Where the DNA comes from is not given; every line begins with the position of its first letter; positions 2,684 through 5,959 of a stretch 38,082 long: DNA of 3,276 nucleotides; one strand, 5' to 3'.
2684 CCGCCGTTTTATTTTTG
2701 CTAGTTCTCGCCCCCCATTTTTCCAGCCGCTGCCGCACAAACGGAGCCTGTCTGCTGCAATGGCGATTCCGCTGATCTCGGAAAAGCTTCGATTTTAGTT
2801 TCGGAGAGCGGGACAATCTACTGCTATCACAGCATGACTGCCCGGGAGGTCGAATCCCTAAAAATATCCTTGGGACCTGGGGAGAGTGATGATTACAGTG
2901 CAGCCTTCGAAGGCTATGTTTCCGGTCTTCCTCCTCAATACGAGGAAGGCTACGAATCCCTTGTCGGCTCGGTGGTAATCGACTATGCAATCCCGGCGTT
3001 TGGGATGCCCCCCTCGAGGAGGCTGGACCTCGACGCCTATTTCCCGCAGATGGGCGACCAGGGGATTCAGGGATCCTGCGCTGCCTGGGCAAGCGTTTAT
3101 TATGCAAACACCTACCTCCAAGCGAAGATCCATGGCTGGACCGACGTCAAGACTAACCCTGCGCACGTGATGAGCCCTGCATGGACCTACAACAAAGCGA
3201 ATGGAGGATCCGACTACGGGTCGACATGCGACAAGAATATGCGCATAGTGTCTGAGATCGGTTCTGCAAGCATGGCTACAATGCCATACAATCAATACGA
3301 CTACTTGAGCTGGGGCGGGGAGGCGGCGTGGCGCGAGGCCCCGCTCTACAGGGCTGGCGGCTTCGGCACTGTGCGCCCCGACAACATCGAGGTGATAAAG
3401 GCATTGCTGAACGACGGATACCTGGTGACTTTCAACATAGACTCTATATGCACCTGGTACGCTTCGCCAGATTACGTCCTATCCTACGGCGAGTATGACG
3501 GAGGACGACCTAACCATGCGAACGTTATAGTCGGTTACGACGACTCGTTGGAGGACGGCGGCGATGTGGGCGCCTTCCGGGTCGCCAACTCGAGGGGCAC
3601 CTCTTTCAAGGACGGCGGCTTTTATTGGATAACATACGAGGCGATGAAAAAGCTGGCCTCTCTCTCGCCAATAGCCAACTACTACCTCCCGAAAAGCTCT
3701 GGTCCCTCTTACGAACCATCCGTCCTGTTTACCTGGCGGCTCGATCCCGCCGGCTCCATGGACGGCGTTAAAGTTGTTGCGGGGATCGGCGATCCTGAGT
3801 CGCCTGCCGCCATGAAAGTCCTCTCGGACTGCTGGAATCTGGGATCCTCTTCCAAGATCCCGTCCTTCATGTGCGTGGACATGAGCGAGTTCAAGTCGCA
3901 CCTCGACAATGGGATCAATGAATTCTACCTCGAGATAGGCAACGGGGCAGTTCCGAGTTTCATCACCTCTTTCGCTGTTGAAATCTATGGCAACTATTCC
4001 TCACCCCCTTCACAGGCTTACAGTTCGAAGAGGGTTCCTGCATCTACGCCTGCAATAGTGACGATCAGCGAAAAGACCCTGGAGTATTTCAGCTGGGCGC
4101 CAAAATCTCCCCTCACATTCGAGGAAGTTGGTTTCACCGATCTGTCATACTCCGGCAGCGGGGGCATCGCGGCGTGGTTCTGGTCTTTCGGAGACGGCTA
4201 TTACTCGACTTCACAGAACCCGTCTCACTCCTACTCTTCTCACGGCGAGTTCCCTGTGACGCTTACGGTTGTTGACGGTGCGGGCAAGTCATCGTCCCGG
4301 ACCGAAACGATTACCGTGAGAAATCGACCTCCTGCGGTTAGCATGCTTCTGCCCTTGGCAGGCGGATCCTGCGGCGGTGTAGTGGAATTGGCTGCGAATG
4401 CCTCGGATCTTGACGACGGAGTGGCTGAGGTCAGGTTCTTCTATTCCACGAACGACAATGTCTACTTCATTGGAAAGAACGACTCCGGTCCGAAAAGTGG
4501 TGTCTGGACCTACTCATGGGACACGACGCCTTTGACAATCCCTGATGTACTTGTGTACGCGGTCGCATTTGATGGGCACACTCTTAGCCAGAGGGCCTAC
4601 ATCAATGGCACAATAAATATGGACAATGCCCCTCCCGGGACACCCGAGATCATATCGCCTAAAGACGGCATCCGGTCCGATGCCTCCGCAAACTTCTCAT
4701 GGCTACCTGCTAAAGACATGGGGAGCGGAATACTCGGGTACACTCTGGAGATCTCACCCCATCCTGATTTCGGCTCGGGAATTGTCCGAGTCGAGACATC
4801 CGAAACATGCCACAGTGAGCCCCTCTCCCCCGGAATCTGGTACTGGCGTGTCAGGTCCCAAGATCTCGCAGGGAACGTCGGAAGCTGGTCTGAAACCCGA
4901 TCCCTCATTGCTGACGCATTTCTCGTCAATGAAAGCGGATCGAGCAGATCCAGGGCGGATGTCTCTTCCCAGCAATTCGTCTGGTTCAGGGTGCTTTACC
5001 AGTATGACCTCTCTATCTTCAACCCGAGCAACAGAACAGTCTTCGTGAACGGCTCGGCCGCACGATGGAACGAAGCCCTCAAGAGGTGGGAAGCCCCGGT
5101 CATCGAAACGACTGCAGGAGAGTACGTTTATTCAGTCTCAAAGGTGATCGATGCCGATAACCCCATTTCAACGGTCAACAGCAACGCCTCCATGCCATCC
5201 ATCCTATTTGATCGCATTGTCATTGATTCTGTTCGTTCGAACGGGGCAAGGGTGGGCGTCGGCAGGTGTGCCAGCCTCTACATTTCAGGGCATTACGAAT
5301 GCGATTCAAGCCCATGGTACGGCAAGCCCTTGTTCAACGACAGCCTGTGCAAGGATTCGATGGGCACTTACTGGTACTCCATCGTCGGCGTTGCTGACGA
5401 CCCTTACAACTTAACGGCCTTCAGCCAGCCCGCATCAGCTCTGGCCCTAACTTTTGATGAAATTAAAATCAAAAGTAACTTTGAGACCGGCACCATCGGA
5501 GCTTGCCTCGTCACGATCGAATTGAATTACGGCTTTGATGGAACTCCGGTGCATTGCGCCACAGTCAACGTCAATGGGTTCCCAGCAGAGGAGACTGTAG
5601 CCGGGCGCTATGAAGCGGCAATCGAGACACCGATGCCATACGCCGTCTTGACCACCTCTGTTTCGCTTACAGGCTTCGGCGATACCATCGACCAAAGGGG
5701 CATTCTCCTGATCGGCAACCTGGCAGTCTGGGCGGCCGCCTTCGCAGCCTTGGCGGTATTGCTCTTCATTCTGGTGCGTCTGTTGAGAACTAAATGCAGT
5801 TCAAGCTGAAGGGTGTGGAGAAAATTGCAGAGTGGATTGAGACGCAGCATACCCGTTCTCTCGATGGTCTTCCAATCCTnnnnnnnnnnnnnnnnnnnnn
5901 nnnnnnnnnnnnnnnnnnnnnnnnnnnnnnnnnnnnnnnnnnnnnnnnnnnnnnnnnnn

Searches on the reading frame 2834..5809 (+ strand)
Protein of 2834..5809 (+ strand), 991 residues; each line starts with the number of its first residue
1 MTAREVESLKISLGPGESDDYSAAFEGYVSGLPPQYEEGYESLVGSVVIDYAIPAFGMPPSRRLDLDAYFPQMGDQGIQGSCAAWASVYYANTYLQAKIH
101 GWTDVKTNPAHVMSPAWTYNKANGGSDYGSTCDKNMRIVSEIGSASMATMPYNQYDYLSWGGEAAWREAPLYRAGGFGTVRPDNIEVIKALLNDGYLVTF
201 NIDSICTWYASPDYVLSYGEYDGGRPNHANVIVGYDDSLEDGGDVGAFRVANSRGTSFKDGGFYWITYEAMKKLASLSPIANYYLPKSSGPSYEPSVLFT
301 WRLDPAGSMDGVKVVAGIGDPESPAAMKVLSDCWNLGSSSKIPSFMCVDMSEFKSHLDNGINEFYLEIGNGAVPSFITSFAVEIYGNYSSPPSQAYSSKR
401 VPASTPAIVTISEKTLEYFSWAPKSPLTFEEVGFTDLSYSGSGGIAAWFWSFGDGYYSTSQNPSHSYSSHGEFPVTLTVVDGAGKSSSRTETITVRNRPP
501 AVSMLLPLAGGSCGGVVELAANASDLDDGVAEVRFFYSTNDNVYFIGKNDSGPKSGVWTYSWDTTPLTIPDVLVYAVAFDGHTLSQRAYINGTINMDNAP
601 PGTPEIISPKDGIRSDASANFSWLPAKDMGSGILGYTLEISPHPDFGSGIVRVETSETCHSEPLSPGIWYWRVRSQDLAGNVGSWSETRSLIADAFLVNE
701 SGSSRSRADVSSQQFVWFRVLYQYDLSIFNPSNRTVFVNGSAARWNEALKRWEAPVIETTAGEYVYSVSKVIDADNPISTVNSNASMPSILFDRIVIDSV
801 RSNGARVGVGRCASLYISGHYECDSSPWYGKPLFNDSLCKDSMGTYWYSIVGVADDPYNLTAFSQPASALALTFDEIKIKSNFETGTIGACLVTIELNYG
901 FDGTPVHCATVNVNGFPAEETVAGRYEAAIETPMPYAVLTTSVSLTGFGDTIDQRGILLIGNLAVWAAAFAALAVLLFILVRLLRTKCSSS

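Call 10: search_protein_families(library=pfam, proteins=[window:2834-5809:+], max_evalue=0.001)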
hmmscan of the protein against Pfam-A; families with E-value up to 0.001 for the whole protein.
window:2834-5809:+ (991 aa): 2 families
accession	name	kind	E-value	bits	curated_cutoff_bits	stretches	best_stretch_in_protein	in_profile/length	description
PF18911.6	PKD_4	-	9e-15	54.9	27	1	437-495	26-83/85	PKD domain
PF00801.26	PKD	-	6e-10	39.4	23.5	1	431-492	16-78/80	PKD domain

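Call 31: find_encoding_contigs(protein=window:2834-5809:+, flank=10000, max_places=4)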
Protein window:2834-5809:+ (991 aa): 2 contigs read that carry it; 2 places shown.
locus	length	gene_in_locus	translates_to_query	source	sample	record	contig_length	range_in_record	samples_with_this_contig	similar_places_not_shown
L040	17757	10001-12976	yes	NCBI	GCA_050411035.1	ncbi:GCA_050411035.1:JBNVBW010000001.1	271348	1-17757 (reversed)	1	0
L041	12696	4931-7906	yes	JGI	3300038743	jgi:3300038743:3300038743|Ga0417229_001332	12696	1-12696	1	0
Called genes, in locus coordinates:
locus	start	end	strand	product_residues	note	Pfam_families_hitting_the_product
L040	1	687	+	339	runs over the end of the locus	PF01032:FecCD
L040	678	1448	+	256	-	PF00005:ABC_tran, PF02463:SMC_N (faint), PF13304:AAA_21 (faint)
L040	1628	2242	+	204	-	-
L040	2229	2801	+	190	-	-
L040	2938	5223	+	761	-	-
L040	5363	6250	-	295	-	PF00294:PfkB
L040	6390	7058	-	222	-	PF13549:ATP-grasp_5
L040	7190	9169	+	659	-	PF01855:POR_N, PF12838:Fer4_7 (faint), PF02775:TPP_enzyme_C, PF00037:Fer4 (faint), PF12797:Fer4_2 (faint), PF13237:Fer4_10, PF14697:Fer4_21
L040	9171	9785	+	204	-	PF01558:POR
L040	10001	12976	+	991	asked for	PF00801:PKD, PF18911:PKD_4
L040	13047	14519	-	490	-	PF02934:GatB_N, PF02637:GatB_Yqey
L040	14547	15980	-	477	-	PF01425:Amidase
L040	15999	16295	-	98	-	PF02686:GatC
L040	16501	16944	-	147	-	PF00011:HSP20, PF17886:ArsA_HSP20 (weak)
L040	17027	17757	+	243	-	PF02359:CDC48_N, PF02933:CDC48_2, PF00004:AAA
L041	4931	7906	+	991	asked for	PF00801:PKD, PF18911:PKD_4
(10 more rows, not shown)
